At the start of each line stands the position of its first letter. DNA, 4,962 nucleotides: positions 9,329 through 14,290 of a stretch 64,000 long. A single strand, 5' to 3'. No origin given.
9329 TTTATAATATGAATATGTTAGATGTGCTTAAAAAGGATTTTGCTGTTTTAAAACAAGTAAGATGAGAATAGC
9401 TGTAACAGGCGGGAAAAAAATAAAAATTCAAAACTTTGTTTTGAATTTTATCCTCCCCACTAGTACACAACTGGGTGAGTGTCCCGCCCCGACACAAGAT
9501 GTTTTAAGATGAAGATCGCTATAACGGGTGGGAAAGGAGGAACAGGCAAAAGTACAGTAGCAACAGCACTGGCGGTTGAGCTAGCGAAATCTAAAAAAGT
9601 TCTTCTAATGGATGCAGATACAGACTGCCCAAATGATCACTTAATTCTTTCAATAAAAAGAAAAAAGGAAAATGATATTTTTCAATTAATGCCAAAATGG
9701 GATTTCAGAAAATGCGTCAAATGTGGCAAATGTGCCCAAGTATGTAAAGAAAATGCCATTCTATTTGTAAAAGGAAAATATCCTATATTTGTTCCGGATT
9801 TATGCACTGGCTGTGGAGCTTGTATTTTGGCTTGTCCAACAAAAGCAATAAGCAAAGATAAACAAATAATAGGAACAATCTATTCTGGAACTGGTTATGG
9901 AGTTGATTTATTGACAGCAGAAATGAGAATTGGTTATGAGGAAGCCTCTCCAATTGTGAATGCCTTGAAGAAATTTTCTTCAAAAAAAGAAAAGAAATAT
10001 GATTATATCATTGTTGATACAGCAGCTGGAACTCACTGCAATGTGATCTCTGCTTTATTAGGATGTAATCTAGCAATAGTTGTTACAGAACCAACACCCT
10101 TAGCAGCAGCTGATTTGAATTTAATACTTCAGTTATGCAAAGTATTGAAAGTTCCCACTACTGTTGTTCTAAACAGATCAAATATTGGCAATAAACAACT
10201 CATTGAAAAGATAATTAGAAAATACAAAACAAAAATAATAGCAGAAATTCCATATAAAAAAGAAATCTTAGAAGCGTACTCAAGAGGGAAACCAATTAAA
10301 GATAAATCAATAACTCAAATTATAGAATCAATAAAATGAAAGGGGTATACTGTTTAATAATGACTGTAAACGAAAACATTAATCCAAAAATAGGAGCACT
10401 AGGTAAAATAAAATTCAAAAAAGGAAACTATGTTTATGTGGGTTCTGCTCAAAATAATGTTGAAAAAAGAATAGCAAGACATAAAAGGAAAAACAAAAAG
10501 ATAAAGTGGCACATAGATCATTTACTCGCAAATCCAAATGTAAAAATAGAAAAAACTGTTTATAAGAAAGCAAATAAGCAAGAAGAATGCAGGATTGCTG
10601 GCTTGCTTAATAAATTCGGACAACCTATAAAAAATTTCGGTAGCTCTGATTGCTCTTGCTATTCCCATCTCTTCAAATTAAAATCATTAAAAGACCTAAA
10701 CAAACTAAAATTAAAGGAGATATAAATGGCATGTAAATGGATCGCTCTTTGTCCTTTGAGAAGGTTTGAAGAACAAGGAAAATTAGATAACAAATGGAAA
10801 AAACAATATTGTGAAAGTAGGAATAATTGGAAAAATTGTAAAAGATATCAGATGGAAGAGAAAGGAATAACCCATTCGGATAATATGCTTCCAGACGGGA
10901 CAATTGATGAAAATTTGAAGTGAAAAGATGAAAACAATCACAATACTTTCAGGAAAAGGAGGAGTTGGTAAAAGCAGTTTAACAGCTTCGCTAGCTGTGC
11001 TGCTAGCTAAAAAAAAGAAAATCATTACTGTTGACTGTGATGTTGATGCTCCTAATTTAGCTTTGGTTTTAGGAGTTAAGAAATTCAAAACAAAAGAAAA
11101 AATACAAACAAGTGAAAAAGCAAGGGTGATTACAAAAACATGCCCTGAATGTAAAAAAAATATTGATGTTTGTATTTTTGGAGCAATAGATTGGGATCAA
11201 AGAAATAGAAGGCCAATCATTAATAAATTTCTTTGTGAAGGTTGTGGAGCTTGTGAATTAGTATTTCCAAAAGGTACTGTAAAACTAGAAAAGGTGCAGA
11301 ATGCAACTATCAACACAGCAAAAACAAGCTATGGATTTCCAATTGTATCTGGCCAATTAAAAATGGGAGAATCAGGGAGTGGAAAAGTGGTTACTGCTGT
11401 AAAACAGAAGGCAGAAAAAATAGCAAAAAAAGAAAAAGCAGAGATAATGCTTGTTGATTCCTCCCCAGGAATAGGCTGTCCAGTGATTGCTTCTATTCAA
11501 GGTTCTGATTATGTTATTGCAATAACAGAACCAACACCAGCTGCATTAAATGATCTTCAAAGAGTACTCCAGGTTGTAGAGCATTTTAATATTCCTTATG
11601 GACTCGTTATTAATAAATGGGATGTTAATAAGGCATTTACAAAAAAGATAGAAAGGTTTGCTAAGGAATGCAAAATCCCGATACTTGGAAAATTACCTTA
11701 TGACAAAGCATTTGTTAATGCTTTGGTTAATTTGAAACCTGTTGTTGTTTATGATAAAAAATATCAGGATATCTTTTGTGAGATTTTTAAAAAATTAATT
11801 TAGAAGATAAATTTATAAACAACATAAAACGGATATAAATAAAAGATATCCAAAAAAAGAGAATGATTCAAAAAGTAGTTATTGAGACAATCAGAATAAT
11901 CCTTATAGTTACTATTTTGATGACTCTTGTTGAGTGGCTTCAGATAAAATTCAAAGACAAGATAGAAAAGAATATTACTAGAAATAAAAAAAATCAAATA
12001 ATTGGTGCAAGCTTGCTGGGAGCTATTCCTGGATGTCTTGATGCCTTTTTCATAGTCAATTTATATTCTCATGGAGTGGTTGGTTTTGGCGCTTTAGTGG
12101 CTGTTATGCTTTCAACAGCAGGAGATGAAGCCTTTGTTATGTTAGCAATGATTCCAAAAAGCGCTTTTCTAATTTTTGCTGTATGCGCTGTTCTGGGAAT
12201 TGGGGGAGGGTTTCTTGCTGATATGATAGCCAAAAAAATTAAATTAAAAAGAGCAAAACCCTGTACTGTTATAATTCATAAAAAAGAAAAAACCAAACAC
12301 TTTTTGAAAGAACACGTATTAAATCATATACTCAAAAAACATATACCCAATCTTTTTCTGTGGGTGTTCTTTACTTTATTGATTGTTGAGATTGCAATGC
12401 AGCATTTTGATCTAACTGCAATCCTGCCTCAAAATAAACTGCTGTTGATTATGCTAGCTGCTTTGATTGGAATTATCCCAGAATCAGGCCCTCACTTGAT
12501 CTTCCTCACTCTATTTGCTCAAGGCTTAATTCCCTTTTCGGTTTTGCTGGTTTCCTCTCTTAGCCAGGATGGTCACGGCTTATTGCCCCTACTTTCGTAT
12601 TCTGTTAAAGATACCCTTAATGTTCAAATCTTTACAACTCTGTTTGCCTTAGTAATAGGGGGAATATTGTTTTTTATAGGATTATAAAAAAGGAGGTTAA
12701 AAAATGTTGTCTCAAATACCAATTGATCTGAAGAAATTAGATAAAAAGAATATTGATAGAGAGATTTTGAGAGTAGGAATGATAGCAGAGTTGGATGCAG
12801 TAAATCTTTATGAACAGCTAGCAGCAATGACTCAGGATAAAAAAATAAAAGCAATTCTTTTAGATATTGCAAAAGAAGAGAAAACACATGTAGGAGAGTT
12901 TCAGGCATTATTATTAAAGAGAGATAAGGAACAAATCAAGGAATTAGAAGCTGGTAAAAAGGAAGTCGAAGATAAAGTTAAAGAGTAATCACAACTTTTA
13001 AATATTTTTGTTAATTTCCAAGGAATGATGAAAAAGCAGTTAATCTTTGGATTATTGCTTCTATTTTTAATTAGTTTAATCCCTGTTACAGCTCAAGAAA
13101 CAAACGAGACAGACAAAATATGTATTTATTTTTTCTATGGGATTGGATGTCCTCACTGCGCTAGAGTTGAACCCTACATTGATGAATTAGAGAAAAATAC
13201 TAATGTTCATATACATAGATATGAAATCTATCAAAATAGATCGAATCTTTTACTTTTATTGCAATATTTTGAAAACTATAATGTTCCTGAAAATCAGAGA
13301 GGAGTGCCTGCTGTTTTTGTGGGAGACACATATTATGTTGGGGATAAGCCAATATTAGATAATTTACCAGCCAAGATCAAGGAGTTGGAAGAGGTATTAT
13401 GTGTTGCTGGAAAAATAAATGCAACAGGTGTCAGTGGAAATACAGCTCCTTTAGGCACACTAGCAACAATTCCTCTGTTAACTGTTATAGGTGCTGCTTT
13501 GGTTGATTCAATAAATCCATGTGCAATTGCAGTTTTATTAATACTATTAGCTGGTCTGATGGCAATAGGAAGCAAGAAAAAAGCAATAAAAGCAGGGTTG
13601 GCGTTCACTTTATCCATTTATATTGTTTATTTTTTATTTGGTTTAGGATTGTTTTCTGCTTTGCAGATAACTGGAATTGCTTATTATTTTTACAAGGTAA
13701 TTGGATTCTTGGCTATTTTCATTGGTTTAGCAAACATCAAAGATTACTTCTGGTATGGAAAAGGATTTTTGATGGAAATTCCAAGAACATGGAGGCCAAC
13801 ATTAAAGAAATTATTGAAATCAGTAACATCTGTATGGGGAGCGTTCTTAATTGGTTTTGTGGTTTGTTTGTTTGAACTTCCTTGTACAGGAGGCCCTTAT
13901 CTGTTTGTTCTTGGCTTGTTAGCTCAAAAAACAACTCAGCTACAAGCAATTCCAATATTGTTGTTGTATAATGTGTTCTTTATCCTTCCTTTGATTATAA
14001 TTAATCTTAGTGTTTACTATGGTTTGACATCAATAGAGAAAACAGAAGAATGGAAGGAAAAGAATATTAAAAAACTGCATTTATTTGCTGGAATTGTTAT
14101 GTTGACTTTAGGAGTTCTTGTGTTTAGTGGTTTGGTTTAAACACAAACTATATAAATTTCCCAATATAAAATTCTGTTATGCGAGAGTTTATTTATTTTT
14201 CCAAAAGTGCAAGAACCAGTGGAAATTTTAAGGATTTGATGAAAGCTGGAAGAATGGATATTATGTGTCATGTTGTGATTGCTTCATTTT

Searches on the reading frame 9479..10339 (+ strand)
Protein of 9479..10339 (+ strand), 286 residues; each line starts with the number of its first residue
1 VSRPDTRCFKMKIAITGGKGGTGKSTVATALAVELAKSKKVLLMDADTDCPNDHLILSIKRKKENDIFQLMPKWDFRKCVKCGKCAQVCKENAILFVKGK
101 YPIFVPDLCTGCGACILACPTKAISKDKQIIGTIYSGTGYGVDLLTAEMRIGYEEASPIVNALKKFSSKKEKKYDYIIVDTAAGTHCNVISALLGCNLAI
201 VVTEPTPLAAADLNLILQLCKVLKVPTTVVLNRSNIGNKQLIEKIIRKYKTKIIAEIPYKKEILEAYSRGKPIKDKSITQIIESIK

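Call 66: search_protein_families(library=pfam, proteins=[window:9479-10339:+], max_evalue=0.0001)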
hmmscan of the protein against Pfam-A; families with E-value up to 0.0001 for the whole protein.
window:9479-10339:+ (286 aa): 18 families
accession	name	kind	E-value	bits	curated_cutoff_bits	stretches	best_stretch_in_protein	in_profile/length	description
PF01656.29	CbiA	-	5e-21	75.4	25.4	1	13-273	1-125/125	CobQ/CobB/MinD/ParA nucleotide binding domain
PF10609.15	ParA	-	1e-18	68.1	27.1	2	10-75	3-70/246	NUBPL iron-transfer P-loop NTPase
PF00037.32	Fer4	-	1.4e-15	56.8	21.1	2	103-125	2-24/24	4Fe-4S binding domain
PF13614.12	AAA_31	-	2.7e-15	57.2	27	1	12-72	3-64/177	AAA domain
PF12837.12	Fer4_6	-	3.6e-11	42.9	25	1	104-124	4-24/24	4Fe-4S binding domain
PF13237.11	Fer4_10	-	2.6e-10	40.5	25.5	1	103-127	3-29/53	4Fe-4S dicluster domain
PF12797.12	Fer4_2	-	5.4e-10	39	24.5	1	101-121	2-22/22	4Fe-4S binding domain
PF14697.11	Fer4_21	-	9.5e-10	38.9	35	1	77-124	6-57/59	4Fe-4S dicluster domain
PF12838.12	Fer4_7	-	1.6e-09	38.5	27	1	78-123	1-52/52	4Fe-4S dicluster domain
PF02374.21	ArsA_ATPase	-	4.8e-09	36.3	24.3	1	11-47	1-38/305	Anion-transporting ATPase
PF13187.11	Fer4_9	-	8.4e-09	35.8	27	1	78-124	1-52/52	4Fe-4S dicluster domain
PF13484.11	Fer4_16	-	1.6e-07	32.4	30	0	109-128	2-22/66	4Fe-4S double cluster binding domain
PF00142.24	Fer4_NifH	-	1.3e-05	25.3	25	0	12-71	2-59/271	4Fe-4S iron sulfur cluster binding proteins, NifH/frxC family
PF12798.12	Fer4_3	-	1.9e-05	25.6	27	0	109-123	1-15/15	4Fe-4S binding domain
PF09140.17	MipZ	-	4.3e-05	23.4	20.7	0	13-48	3-39/262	ATPase MipZ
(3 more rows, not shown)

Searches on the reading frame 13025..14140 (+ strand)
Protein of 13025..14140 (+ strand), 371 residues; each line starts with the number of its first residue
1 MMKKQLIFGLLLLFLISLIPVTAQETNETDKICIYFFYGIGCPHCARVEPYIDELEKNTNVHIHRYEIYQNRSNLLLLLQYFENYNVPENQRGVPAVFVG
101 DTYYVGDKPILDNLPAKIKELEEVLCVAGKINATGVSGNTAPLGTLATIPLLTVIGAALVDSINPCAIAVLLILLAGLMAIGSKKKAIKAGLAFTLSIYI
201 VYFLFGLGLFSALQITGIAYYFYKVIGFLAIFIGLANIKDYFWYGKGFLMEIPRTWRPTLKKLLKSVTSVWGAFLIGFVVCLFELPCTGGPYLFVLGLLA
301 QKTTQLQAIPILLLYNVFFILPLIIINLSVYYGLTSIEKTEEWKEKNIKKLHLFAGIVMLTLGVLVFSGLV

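Call 66: search_protein_families(library=pfam, proteins=[window:13025-14140:+], max_evalue=0.0001)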
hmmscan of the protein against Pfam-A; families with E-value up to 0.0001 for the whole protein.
window:13025-14140:+ (371 aa): 2 families
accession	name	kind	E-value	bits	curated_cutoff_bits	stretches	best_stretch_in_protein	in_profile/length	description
PF11139.14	SfLAP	-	1e-06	28.8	35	1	154-366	1-207/213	Sap, sulfolipid-1-addressing protein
PF02683.22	DsbD_TM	-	4e-05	23.5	27.1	1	151-367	5-215/219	Cytochrome C biogenesis protein transmembrane domain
